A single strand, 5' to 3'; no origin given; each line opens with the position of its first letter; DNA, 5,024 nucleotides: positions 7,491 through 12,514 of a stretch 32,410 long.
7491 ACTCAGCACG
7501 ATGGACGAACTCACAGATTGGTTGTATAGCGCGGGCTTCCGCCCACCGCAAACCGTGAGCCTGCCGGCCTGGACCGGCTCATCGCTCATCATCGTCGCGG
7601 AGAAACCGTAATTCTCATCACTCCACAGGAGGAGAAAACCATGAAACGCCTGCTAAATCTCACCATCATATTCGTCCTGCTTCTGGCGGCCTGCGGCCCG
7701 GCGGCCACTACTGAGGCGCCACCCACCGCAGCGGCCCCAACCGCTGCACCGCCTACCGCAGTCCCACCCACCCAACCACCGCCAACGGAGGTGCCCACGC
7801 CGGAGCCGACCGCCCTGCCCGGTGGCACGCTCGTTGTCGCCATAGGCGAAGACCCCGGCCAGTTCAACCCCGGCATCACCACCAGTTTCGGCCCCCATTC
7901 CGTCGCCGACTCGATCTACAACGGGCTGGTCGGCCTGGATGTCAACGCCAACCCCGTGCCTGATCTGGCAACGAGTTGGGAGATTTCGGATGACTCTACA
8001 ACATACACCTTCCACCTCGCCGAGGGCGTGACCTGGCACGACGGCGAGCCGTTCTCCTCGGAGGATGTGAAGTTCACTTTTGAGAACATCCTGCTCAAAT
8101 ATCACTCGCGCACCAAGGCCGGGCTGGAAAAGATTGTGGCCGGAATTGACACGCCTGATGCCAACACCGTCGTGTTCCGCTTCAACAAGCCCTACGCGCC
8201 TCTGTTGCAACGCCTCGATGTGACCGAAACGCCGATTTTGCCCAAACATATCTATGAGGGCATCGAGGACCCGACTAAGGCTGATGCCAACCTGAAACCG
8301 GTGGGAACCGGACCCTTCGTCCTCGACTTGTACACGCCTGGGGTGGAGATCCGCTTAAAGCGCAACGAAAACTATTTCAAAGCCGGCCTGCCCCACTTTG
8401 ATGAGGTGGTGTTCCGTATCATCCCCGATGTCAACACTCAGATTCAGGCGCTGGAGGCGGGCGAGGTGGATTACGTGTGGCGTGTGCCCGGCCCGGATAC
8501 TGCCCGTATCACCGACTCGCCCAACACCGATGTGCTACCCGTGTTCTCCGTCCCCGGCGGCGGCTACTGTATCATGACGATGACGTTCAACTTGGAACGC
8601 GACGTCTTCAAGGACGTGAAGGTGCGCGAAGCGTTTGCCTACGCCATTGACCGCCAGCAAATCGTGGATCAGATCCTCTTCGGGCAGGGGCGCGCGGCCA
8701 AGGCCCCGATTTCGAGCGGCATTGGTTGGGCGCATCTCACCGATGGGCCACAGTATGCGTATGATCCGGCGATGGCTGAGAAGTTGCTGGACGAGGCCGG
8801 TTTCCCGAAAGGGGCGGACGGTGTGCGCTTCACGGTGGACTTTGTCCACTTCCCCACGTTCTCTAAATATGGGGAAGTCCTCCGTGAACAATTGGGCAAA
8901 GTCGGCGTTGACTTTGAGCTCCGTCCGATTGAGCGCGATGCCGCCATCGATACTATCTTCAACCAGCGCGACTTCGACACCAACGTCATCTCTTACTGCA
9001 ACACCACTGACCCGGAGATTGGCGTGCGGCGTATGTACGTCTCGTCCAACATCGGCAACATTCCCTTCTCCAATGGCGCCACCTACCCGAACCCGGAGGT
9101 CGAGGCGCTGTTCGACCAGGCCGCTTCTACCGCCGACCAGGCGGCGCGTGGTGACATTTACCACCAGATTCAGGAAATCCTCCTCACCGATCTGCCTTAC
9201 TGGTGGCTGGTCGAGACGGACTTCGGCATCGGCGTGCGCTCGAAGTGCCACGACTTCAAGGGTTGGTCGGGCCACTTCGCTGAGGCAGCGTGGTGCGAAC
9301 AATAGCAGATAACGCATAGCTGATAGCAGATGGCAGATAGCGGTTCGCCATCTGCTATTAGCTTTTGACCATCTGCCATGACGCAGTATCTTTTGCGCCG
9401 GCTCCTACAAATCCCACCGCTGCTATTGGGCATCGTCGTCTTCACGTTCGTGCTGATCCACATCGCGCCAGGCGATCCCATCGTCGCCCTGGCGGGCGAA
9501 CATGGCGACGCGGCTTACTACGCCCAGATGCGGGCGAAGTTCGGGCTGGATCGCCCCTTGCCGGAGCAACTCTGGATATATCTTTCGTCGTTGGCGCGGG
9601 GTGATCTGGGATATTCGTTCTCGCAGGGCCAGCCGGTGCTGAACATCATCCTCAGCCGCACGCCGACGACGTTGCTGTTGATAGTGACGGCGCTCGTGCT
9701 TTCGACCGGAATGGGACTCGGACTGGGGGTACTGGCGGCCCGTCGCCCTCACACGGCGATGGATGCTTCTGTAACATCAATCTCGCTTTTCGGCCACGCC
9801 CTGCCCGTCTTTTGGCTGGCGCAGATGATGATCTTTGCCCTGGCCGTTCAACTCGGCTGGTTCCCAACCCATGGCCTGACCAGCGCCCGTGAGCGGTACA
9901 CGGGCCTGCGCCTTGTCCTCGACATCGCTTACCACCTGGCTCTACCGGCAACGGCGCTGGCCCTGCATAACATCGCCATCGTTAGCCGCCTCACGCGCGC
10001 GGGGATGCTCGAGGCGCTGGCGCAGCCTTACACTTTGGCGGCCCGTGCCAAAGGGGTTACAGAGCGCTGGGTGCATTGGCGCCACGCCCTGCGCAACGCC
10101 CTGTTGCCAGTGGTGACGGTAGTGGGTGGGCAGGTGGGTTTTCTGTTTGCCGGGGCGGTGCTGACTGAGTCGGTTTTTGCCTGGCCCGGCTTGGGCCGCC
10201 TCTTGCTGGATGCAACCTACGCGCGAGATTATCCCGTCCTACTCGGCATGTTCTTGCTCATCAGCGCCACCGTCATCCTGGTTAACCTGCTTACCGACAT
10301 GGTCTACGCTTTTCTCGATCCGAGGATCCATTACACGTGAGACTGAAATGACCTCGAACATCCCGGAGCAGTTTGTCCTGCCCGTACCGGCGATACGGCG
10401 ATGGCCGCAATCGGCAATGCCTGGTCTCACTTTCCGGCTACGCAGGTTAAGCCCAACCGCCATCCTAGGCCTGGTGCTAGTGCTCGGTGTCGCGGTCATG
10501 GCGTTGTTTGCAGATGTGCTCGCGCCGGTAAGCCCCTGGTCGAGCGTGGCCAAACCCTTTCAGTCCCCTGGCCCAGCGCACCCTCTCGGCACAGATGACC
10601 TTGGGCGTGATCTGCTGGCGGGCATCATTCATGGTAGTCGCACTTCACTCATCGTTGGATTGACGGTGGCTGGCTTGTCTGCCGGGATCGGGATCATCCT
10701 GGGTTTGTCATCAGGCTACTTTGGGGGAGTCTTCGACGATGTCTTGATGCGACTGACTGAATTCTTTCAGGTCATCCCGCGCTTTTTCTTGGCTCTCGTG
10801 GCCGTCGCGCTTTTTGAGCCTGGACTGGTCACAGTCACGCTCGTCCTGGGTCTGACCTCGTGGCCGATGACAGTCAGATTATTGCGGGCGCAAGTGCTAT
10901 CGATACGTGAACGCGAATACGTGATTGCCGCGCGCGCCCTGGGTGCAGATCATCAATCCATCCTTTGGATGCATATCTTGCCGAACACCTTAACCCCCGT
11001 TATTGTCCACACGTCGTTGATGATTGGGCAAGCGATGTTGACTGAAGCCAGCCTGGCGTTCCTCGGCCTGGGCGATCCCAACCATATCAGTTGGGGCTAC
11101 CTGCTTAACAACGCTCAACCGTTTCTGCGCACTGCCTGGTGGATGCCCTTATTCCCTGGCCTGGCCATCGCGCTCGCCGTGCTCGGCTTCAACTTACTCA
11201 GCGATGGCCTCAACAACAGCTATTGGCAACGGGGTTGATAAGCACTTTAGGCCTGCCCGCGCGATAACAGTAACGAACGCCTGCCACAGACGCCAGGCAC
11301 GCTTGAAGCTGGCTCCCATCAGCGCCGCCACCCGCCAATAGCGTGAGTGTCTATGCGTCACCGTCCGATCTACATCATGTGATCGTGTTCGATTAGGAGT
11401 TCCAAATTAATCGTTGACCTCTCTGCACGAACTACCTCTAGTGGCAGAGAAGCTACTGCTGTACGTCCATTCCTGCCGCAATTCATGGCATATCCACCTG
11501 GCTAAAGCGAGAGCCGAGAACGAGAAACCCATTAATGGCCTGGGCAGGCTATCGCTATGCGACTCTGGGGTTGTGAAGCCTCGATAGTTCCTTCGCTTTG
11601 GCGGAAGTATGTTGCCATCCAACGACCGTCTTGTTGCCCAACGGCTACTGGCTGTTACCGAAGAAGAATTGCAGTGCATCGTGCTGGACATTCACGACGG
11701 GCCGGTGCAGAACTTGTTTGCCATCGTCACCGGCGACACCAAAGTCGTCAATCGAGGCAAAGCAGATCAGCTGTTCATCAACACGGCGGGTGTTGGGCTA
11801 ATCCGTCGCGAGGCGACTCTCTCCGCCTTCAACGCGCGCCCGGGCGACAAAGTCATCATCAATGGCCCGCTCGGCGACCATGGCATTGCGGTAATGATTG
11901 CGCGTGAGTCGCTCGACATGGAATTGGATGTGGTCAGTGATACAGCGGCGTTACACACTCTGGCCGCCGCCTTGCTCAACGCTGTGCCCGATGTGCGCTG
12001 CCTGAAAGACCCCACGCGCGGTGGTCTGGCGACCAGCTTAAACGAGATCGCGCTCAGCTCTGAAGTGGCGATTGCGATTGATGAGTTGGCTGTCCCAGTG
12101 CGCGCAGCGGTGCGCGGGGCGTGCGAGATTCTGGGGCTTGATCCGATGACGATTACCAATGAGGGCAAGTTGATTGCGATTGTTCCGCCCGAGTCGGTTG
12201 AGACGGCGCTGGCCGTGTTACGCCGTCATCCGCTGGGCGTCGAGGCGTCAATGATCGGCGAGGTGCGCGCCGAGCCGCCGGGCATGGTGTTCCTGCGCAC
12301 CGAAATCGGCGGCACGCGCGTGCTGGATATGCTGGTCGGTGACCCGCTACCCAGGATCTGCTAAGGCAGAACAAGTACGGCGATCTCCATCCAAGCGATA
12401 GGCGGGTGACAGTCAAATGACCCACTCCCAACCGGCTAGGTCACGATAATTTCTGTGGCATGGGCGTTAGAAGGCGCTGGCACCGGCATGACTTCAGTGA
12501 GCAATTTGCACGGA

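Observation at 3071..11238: Candidate undescribed system: a selenocysteine-based metallochaperone module with a methyltransferase and a nickel/peptide-type ABC importer inside a hydrogenase-maturation locus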

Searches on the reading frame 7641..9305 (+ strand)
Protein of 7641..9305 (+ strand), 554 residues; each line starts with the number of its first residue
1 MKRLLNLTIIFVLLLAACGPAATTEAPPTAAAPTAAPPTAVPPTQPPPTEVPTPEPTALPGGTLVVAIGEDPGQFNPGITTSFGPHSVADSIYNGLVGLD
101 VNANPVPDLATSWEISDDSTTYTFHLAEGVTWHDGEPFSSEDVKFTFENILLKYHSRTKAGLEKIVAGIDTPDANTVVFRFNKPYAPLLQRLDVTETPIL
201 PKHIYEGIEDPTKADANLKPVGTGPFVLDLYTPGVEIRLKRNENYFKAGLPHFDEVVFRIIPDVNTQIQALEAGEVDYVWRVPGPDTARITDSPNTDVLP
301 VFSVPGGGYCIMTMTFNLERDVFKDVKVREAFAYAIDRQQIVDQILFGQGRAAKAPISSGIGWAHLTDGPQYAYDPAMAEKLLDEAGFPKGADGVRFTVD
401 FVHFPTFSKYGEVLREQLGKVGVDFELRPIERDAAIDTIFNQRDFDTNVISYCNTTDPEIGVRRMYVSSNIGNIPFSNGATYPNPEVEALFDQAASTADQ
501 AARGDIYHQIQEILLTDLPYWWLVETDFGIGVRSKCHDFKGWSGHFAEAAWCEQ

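Call 11: search_protein_families(library=pfam, proteins=[window:7641-9305:+])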
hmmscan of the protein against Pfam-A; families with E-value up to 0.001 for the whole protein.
window:7641-9305:+ (554 aa): 1 family
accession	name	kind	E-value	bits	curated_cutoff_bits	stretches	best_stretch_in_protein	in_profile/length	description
PF00496.27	SBP_bac_5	-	1.9e-95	320.5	32.4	1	104-469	1-364/368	Bacterial extracellular solute-binding proteins, family 5 Middle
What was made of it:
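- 7641..9305 (+): Family-5 solute-binding lipoprotein of an Opp/Dpp/Nik-type ABC importer. PF00496, 320 bits (call 11).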

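Call 37: search_protein_families(library=ncbifam, max_evalue=0.01, proteins=[window:7641-9305:+])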
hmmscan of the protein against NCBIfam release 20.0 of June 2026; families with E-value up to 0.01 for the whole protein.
window:7641-9305:+ (554 aa): 12 families
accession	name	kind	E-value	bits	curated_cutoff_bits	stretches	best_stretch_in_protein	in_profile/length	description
NF045467.1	Opp4A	equivalog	1.3e-54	185.4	650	1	56-538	29-540/556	oligopeptide ABC transporter substrate-binding protein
TIGR02294.1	nickel_nikA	equivalog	5.7e-51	173.6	393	1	63-513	7-460/501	nickel ABC transporter substrate-binding protein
NF011942.0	PRK15413.1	equivalog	1.1e-48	166.2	594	1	64-524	30-481/512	glutathione ABC transporter substrate-binding protein GsiB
NF045468.1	Opp5A_nikA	equivalog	2.5e-48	164.8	600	1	91-540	43-473/488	nickel ABC transporter substrate-binding protein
NF043070.1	DppA_dipep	equivalog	9.3e-46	156.5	1005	1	62-519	29-499/535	dipeptide ABC transporter periplasmic-binding protein DppA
NF011689.0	PRK15109.1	equivalog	1.3e-37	129.7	560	1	73-523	45-507/547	ABC transporter substrate-binding protein SapA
NF047575.1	opine_bind_CntA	exception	9.3e-37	126.8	800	1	64-393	39-365/535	staphylopine-dependent metal ABC transporter substrate-binding lipoprotein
TIGR04028.1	SBP_KPN_01854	hypoth_equivalog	6.5e-35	120.6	468.5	1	107-516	46-470/509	TIGR04028 family ABC transporter substrate-binding protein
NF007287.0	PRK09755.1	equivalog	1e-22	80.7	1098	1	69-516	40-493/535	ABC transporter substrate-binding protein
NF011684.0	PRK15104.1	equivalog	2.9e-16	59.3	947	1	65-515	42-500/543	oligopeptide ABC transporter substrate-binding protein OppA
NF043077.1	MMSYN1_0169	equivalog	1.3e-05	23.9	650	0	224-262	321-359/896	oligopeptide ABC transporter substrate-binding protein OppA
NF041057.1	Rcas_1661_fam_Se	equivalog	0.0037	16.8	190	1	8-60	2-60/247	Rcas_1661 family thioredoxin-like (seleno)lipoprotein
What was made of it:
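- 7641..9305 (+): NCBIfam NikA scores 173.6 bits against a cut-off of 393 (call 37).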

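Call 104: search_solved_structures(query=window:7641-9305:+, max_evalue=1e-20)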
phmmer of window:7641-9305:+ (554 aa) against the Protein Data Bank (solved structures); distinct sequences matched with E-value up to 1e-20: 57.
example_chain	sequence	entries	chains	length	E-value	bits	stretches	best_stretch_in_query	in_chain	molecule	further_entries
5isu_A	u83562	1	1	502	1.2e-53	185.7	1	58-518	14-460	Lmo0135 protein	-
5u4o_A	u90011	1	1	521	7.4e-53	183.1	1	60-517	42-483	ABC transporter substrate-binding protein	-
8efz_A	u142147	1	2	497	6.1e-52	180.1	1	61-534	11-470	Extracellular solute-binding protein family 5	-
8z1y_F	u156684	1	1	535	5.6e-46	160.4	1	61-519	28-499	Dipeptide-binding protein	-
8z1z_F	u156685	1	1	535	6.4e-46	160.2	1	61-519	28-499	Dipeptide-binding protein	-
1dpp_A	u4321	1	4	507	1.3e-45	159.2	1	63-519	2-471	DIPEPTIDE BINDING PROTEIN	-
3m8u_A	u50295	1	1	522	2.4e-45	158.3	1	63-529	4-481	Heme-binding protein A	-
6hlx_A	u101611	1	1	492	6.9e-45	156.8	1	62-528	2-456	AgaA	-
1xoc_A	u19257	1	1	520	7.3e-45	156.7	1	60-524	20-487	Oligopeptide-binding protein appA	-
1dpe_A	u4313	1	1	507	1.3e-44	155.9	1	64-519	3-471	DIPEPTIDE-BINDING PROTEIN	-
4oet_A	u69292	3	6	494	4.4e-44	154.1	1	59-533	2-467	Putative peptide ABC-transport system periplasmic peptide-binding protein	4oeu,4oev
6ofq_A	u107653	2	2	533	3.3e-43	151.2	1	58-523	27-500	Heme-binding protein A / AI-2 binding protein A | Heme-binding protein A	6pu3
1uqw_A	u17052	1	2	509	1.4e-41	145.9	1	62-524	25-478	PUTATIVE BINDING PROTEIN YLIB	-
5f1q_A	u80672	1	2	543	3.1e-41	144.7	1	61-514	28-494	Periplasmic dipeptide transport protein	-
4oer_A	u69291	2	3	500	1.7e-37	132.3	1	88-514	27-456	NikA protein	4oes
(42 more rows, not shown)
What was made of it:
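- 7641..9305 (+): Best solved relatives are peptide-type binders, with NikA-type lower (call 104).
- On NikABCDE-type nickel importer: The best solved relatives are peptide-type binders (call 104).
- The binding protein scores far below the NikA cut-off and resembles peptide binders more (calls 37, 104).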

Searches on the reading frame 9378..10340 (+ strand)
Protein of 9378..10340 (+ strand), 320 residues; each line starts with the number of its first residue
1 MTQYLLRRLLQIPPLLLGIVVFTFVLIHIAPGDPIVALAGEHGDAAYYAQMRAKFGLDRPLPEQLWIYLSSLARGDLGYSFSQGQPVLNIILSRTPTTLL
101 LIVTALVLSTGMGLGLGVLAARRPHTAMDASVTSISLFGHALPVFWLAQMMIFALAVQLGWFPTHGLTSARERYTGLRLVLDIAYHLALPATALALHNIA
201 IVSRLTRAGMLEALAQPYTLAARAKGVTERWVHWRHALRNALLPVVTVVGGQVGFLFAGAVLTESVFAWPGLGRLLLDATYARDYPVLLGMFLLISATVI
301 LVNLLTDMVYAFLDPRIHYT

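Call 11: search_protein_families(library=pfam, proteins=[window:9378-10340:+])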
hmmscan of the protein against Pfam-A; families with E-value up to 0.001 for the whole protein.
window:9378-10340:+ (320 aa): 2 families
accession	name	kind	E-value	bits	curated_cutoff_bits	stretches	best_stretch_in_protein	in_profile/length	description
PF00528.27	BPD_transp_1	-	7.9e-39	133.7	26.4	1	113-318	1-183/184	Binding-protein-dependent transport system inner membrane component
PF19300.4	BPD_transp_1_N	-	1.9e-14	54.3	23.8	1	1-101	1-113/114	Binding-prot-dependent transport system membrane comp, N-term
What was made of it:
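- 9378..10340 (+): ABC permease 1. Pfam BPD_transp_1 plus its N-terminal domain (call 11).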

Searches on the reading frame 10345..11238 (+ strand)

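Call 11: search_protein_families(library=pfam, proteins=[window:10345-11238:+])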
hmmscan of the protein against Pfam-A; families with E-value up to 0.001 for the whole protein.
window:10345-11238:+ (297 aa): 2 families
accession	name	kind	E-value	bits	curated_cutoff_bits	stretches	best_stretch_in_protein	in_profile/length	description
PF00528.27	BPD_transp_1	-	8.5e-30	104.3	26.4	1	116-290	1-175/184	Binding-protein-dependent transport system inner membrane component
PF12911.12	OppC_N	-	0.00029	21.1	23.9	1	36-64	13-41/53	N-terminal TM domain of oligopeptide transport permease C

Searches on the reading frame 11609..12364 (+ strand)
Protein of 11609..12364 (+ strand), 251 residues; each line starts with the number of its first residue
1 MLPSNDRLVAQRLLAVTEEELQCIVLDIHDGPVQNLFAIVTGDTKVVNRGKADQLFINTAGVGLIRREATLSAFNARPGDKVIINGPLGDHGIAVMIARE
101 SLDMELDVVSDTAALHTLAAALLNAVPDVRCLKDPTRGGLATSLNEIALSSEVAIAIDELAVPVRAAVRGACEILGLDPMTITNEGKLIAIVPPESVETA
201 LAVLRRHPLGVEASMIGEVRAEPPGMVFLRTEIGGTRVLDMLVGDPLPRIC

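Call 14: search_protein_families(library=pfam, proteins=[window:11609-12364:+])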
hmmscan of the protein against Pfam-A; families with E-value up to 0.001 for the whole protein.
window:11609-12364:+ (251 aa): 1 family
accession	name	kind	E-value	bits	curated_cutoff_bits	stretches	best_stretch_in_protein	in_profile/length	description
PF02769.27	AIRS_C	-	3.7e-26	92.6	23.1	1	77-223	1-149/156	AIR synthase related protein, C-terminal domain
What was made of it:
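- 11723..12364 (+): hypE 3' remnant, equal to residues 153-365 and ending in PRIC. hypD and the hypE 5' part are absent. Pfam finds AIRS_C only (call 14).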
